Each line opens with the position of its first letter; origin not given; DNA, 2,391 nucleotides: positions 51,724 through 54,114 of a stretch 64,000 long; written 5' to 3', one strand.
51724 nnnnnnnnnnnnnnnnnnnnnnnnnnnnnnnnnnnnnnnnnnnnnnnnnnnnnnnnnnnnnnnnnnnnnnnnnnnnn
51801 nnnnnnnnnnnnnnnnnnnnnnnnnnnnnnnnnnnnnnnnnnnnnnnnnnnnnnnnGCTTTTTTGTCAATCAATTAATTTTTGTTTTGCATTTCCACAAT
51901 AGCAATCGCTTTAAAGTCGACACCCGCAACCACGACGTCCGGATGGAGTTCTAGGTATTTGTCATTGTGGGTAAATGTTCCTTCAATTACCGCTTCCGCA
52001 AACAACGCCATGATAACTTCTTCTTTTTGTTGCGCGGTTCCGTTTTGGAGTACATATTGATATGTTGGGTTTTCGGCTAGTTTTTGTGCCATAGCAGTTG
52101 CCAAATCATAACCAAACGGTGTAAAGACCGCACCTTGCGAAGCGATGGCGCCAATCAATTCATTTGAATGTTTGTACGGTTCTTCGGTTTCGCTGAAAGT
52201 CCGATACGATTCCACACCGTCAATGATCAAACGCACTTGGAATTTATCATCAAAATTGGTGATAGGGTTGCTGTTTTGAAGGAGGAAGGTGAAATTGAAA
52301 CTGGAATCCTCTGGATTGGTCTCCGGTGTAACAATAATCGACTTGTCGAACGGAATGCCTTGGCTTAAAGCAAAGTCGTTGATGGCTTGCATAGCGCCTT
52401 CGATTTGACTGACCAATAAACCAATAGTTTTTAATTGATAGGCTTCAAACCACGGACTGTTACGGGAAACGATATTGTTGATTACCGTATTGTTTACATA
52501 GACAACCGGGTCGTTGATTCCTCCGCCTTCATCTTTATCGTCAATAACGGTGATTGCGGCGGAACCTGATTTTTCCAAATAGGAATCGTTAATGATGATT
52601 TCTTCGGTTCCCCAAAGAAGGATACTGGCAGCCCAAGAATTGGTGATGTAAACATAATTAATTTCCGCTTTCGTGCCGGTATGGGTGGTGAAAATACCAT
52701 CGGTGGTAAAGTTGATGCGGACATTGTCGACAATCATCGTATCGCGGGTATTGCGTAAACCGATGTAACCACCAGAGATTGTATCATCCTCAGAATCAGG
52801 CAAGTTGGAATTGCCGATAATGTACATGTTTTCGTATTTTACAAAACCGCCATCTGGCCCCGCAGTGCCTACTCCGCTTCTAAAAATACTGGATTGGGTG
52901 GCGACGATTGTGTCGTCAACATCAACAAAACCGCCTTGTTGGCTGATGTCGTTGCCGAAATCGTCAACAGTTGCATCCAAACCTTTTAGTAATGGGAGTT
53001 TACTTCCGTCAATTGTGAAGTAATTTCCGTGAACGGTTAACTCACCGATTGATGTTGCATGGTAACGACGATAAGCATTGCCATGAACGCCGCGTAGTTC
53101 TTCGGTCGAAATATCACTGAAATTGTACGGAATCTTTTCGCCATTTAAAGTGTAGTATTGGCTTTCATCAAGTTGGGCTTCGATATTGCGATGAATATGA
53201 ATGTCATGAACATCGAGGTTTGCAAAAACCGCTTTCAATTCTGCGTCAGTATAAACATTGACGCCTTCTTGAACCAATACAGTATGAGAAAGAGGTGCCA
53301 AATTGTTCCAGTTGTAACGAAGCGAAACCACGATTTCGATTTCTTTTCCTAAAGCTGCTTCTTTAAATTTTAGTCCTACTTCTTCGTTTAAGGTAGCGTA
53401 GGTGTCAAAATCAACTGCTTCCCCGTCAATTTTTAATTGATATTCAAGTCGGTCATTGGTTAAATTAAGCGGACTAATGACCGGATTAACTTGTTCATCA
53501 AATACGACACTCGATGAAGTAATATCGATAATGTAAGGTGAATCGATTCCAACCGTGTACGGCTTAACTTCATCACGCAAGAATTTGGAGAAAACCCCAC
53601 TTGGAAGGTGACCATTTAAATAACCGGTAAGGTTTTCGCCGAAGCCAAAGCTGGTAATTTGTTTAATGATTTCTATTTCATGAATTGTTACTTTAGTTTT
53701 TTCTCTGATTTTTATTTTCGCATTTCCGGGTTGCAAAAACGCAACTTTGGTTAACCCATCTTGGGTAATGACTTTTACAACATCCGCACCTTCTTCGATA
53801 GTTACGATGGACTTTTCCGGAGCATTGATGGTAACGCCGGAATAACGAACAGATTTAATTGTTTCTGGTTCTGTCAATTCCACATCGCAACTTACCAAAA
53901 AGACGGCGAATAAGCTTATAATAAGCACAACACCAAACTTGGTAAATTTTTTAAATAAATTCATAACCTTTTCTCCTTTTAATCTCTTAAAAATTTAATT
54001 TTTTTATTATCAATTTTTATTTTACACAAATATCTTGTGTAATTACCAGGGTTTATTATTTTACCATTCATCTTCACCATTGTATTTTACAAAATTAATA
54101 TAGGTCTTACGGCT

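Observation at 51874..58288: Four-gene membrane/ABC/lipoprotein module inserted between ftsZ and spoIIGA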

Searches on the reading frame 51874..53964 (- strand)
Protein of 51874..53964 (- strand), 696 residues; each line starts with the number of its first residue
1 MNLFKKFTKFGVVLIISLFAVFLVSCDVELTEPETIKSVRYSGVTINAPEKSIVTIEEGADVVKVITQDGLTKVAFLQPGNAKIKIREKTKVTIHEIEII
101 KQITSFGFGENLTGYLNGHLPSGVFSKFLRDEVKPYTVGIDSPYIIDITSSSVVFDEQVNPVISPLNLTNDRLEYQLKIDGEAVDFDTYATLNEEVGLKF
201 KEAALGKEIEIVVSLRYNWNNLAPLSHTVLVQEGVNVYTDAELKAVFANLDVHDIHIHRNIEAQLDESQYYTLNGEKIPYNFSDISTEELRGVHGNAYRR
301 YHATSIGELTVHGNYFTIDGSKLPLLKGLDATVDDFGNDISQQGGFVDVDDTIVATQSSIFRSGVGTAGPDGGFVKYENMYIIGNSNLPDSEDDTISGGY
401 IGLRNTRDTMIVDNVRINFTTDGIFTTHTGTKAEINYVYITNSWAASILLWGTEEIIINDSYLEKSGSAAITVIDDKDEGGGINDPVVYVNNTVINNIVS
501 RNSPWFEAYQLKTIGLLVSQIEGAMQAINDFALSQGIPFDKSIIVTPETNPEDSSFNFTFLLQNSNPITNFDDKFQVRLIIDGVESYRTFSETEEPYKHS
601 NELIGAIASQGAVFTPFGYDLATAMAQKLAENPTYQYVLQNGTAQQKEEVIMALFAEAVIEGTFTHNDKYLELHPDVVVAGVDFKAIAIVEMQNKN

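Call 4: search_protein_families(library=pfam, proteins=[window:51874-53964:-], max_evalue=1)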
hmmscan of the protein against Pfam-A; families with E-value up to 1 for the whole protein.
window:51874-53964:- (696 aa): 2 families
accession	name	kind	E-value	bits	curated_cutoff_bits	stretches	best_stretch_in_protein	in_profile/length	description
PF18659.6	CelTOS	-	0.011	16.6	27.2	1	60-102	38-79/122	Cell-traversal protein for ookinetes and sporozoites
PF20585.4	Pectate_lyase_5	-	0.011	16.4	24.3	1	235-326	2-62/126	Putative pectate lyase-like adhesive domain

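Call 5: search_protein_families(library=ncbifam, proteins=[window:51874-53964:-], max_evalue=1)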
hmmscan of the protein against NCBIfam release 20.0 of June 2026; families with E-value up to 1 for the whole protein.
window:51874-53964:- (696 aa): 0 families

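Call 18: find_homologous_proteins(query=window:51874-53964:-, max_evalue=0.001)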
Query window:51874-53964:- (696 aa): 2 proteins with E <= 0.001 among 8000 candidates.
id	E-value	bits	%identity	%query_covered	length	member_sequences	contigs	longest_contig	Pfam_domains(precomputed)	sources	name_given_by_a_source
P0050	0.0e+0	1547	100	100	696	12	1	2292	-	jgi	-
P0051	0.0e+0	1377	88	100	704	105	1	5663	-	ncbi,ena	-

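Call 30: search_protein_representatives(protein=window:51874-53964:-)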
Query: 696 residues. Proteins with E-value up to 0.001 (for the whole library): 187; up to 1e-10: 100; up to 1e-30: 9. The best 150 are listed.
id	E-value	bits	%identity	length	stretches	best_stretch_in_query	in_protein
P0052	6.1e-132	457.8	42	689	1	32-676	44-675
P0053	9.3e-119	414.3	79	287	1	223-464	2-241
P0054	2.7e-102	359.9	40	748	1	41-694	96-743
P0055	1.5e-34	136.0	34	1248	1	95-562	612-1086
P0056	2.2e-33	132.1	31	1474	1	16-520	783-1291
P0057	7.6e-33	130.4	32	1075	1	78-524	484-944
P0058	9.0e-33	130.1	30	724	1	60-608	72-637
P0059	6.0e-32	127.4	30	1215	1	11-563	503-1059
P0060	2.4e-31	125.4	31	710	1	168-557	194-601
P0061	1.3e-30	123.0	29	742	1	167-568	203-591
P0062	3.0e-30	121.8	28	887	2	50-439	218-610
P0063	1.8e-29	119.3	30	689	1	167-526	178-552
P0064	6.7e-29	117.4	30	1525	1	65-569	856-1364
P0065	1.2e-28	116.5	32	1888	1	29-533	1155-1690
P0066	1.3e-28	116.4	34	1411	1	91-522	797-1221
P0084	1.4e-24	103.1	34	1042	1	95-571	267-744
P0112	8.8e-17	77.3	25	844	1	186-542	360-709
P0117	2.4e-16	75.9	26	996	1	135-562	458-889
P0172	8.1e-09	51.0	25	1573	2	199-388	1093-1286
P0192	2.0e-07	46.4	29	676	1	227-529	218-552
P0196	3.9e-07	45.4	28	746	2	140-361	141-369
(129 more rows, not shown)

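Call 38: search_solved_structures(query=A1, max_evalue=10)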
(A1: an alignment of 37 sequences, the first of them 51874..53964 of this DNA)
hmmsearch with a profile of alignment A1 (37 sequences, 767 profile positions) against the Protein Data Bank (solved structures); distinct sequences matched with E-value up to 10: 1.
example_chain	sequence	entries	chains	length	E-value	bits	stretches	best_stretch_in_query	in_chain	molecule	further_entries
4ymx_A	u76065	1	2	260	0.018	16.6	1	1-149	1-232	ABC-type amino acid transport system, periplasmic component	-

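Call 46: predict_structure(alignment_id=A1)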
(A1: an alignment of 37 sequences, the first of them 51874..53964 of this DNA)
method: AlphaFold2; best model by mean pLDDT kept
length: 696 residues; sequences in the alignment: 37
mean_pLDDT: 86.1   pTM: 0.85
mean pLDDT of the five models: 86.1, 85.7, 84.5, 82.9, 82.4
residues with pLDDT >= 90: 393; 70-90: 210; 50-70: 56; < 50: 37
segments of 3 or more residues with pLDDT < 50: 1-10, 19-29, 591-600
pLDDT, mean of each block of 10 residues (from residue 1): 42 51 45 82 84 87 86 88 89 90 92 88 85 94 94 87 87 93 97 87 98 91 96 98 97 97 96 94 78 86 93 98 93 90 86 91 83 93 90 76 96 98 93 97 96 95 95 77 80 95 81 80 90 95 82 86 68 78 84 44 66 82 89 93 92 93 93 71 75 87
secondary structure, 60 per line:
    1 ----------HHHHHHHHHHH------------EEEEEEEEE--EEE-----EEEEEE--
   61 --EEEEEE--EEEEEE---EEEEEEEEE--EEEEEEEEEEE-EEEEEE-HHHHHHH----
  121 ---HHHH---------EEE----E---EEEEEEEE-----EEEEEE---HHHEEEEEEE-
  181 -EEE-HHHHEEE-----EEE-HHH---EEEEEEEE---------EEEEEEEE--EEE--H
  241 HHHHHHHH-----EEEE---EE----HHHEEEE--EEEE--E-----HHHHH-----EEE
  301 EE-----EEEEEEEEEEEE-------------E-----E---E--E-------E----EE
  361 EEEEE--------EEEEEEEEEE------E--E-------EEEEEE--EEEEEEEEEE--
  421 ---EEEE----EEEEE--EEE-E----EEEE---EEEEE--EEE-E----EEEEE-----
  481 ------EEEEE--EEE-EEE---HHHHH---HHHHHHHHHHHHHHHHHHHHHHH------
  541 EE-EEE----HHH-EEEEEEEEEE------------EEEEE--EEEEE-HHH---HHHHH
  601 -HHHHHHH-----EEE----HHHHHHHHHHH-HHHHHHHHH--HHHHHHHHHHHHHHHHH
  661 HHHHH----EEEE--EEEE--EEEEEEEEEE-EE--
elements in order (helices of 4 or more, strands of 3 or more residues): H11-21 E34-42 E45-47 E53-58 E63-68 E71-76 E80-88 E91-101 E103-108 H110-116 H124-127 E137-139 E148-155 E161-166 E173-179 E182-184 H186-189 E190-192 E198-200 E208-215 E225-232 E235-237 H240-248 E254-257 E270-273 E276-279 H288-292 E298-302 E308-319 E359-365 E374-383 E401-406 E409-418 E424-427 E432-436 E439-441 E448-451 E455-459 E462-464 E471-475 E487-491 E494-496 E498-500 H504-508 H512-534 E544-546 E555-564 E577-581 E584-588 H596-600 H602-608 E614-616 H621-631 H633-641 H644-665 E670-673 E676-679 E682-691

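Call 48: fold_search(model_id=the predicted structure, library=pdb)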
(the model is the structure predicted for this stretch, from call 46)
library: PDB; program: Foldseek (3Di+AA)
matches with E <= 10: 958; with E <= 0.001: 40
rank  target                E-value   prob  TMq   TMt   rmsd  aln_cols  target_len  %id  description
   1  7z47_G                3.4e-05  1.00  0.12  0.10   9.7       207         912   16  Tail of bacteriophage SU10 (released 2022-08-10)
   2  3b43                  6.6e-05  1.00  0.11  0.12  14.7       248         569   11  I-band fragment I65-I70 from titin (released 2008-01-22)
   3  8s80_C                9.7e-05  1.00  0.10  0.25  15.8       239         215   12  Domains 4 and 5 of Sap S-layer protein from Bacillus anthracis (released 2024-11-20)
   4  8gyr_B                1.3e-04  1.00  0.13  0.35   9.7       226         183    9  Crystal structure of a variable region segment of Leptospira host-interacting outer surface protein, LigA (released 2023-06-28)
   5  5k70_C                1.3e-04  1.00  0.10  0.16  19.4       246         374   10  Sidekick-2 immunoglobulin domains 1-4 H18R/N22S mutant (released 2016-09-28)
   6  4pbw_E                1.8e-04  0.99  0.08  0.22  17.4       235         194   11  Crystal structure of chicken receptor protein tyrosine phosphatase sigma in complex with TrkC (released 2014-11-12)
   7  9g93_A                2.1e-04  1.00  0.10  0.11  20.3       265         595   13  CryoET structure of the in vitro grown Bacillus anthracis Sap S-layer (released 2024-12-18)
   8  7z4b_DW               2.2e-04  1.00  0.12  0.10   9.2       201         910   16  Bacteriophage SU10 virion (C1) (released 2022-12-28)
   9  5k6y_A                2.2e-04  1.00  0.10  0.16  18.4       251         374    8  Sidekick-2 immunoglobulin domains 1-4, crystal form 2 (released 2016-09-28)
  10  5k70_D                2.2e-04  1.00  0.09  0.15  18.6       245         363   11  Sidekick-2 immunoglobulin domains 1-4 H18R/N22S mutant (released 2016-09-28)
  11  9rhk_MODEL_1_A        2.6e-04  1.00  0.11  0.29  11.3       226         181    9  Solution NMR structure of the titin I-band tandem I82-I83 (released 2025-11-19)
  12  2rik                  2.7e-04  1.00  0.13  0.26   9.8       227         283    8  I-band fragment I67-I69 from titin (released 2008-01-22)
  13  8gyr_A                2.8e-04  1.00  0.14  0.37   8.3       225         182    9  Crystal structure of a variable region segment of Leptospira host-interacting outer surface protein, LigA (released 2023-06-28)
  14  2yd4                  3.4e-04  0.99  0.08  0.23  18.9       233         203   12  Crystal structure of the N-terminal Ig1-2 module of Chicken Receptor Protein Tyrosine Phosphatase Sigma (released 2011-04-13)
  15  8s80_A                3.6e-04  1.00  0.10  0.26  16.4       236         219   12  Domains 4 and 5 of Sap S-layer protein from Bacillus anthracis (released 2024-11-20)
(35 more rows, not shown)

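Call 53: search_protein_families(library=pfam, alignment_id=A1, max_evalue=0.01)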
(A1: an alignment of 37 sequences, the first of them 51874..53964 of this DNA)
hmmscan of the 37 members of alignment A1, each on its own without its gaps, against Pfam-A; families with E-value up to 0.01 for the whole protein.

A. member 1, window:51874-53964:- (696 aa): 0 families

B. families by the number of members that match (of 37 scanned): 13 families
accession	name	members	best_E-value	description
PF20585.4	Pectate_lyase_5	12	1e-06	Putative pectate lyase-like adhesive domain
PF09479.16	Flg_new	9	3.2e-41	Listeria-Bacteroides repeat domain (List_Bact_rpt)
PF13229.12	Beta_helix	8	5.2e-07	Right handed beta helix region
PF07523.18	Big_3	6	9.5e-25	Bacterial Ig-like domain (group 3)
PF02368.24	Big_2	4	4.5e-26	Bacterial Ig-like domain (group 2)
PF18998.6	Flg_new_2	4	1.2e-06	Divergent InlB B-repeat domain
PF13620.12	CarboxypepD_reg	2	6.2e-05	Carboxypeptidase regulatory-like domain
PF21461.3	HL_N-beta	1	1.7e-07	Hyaluronate lyase, N-terminal beta-sheet domain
PF21110.3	GlxA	1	0.00017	GlxA beta barrel domain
PF05048.19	NosD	1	0.0043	Periplasmic copper-binding protein (NosD)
PF16318.11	DUF4957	1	0.0045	Domain of unknown function (DUF4957)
PF13860.13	FlgD_ig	1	0.0062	FlgD Ig-like domain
PF22359.2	Big-like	1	0.0068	Bacterial Ig-like domain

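Call 54: find_encoding_contigs(protein=P0058, flank=8000, max_places=1)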
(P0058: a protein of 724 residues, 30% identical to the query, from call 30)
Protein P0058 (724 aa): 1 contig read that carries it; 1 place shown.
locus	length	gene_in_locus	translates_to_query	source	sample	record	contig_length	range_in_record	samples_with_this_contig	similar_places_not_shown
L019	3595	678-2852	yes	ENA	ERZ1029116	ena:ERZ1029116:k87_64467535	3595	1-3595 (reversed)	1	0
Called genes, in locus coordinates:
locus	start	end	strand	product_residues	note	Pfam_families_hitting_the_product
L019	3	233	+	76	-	?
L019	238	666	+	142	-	-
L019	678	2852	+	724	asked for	-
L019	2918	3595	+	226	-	?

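Call 55: find_encoding_contigs(protein=P0061, flank=8000, max_places=1)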
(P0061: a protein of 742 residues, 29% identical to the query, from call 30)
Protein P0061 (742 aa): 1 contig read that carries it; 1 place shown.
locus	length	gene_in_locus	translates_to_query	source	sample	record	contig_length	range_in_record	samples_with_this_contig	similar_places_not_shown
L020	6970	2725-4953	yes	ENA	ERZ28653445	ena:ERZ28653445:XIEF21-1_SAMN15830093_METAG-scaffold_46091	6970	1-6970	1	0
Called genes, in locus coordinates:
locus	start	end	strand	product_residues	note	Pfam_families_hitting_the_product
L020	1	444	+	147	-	?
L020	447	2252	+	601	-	PF09847:12TM_1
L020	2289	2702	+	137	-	-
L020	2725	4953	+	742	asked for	-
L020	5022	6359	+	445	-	PF05958:tRNA_U5-meth_tr, PF02005:TRM (weak), PF02475:TRM5-TYW2_MTfase (weak), PF03602:Cons_hypoth95, PF05175:MTS (weak), PF13847:Methyltransf_31 (weak)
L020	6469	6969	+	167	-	?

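Call 56: find_encoding_contigs(protein=P0112, flank=9000, max_places=1)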
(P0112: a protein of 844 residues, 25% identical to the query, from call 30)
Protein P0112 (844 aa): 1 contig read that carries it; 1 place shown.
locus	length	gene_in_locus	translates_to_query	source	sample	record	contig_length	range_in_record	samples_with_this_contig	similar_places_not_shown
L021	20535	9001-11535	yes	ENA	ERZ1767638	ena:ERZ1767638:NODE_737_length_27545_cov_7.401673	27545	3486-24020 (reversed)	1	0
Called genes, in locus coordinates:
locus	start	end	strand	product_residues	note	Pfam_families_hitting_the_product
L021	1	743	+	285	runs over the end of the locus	PF00294:PfkB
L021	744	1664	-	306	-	PF01569:PAP2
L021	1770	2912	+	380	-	PF03706:LPG_synthase_TM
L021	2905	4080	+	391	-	PF13439:Glyco_transf_4, PF13579:Glyco_trans_4_4, PF00534:Glycos_transf_1, PF13692:Glyco_trans_1_4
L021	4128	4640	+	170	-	-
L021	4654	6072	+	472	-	PF14808:TMEM164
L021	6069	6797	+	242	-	PF00005:ABC_tran, PF13304:AAA_21 (weak)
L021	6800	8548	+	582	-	-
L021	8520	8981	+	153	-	-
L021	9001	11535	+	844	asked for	PF02368:Big_2, PF21461:HL_N-beta (faint), PF02368:Big_2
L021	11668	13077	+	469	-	-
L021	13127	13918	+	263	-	-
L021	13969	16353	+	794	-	PF00005:ABC_tran, PF02463:SMC_N (weak), PF02687:FtsX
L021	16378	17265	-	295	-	PF03629:SASA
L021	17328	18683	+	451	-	PF05958:tRNA_U5-meth_tr, PF03602:Cons_hypoth95, PF09445:Methyltransf_15 (weak), PF13847:Methyltransf_31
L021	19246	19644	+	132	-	PF03733:YccF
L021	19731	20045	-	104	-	PF05016:ParE_toxin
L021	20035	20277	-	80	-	-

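Call 57: find_encoding_contigs(protein=P0084, flank=9000, max_places=1)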
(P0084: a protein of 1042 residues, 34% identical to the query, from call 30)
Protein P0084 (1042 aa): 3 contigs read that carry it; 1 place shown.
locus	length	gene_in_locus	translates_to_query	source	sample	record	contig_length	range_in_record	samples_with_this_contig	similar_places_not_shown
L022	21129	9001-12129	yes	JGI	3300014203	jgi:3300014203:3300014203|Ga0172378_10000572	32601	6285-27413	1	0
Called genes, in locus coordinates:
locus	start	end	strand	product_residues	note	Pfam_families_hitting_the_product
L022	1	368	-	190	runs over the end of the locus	PF13302:Acetyltransf_3, PF13420:Acetyltransf_4, PF13523:Acetyltransf_8, PF00583:Acetyltransf_1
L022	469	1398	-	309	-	-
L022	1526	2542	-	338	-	PF08282:Hydrolase_3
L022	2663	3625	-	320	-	PF13439:Glyco_transf_4, PF00534:Glycos_transf_1, PF13692:Glyco_trans_1_4, PF13524:Glyco_trans_1_2 (weak)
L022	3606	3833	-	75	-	-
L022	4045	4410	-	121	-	PF13828:DUF4190 (weak)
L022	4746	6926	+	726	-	PF14808:TMEM164, PF00005:ABC_tran, PF13304:AAA_21 (faint)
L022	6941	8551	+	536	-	-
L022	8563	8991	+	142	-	-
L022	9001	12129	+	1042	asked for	-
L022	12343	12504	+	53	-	PF13451:zf_Tbcl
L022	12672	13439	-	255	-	PF02673:BacA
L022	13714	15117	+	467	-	PF28494:GlyRS_ins_1 (weak), PF00587:tRNA-synt_2b, PF03129:HGTP_anticodon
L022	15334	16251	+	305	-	PF02645:DegV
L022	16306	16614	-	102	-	PF23473:LysM3_LYK4_5 (faint), PF01476:LysM (weak)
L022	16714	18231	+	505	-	PF01554:MatE (weak), PF01943:Polysacc_synt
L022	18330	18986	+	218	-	PF04239:DUF421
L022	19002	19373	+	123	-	PF14276:DUF4363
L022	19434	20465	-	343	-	PF10974:DUF2804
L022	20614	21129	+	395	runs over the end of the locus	PF00149:Metallophos, PF12850:Metallophos_2 (faint)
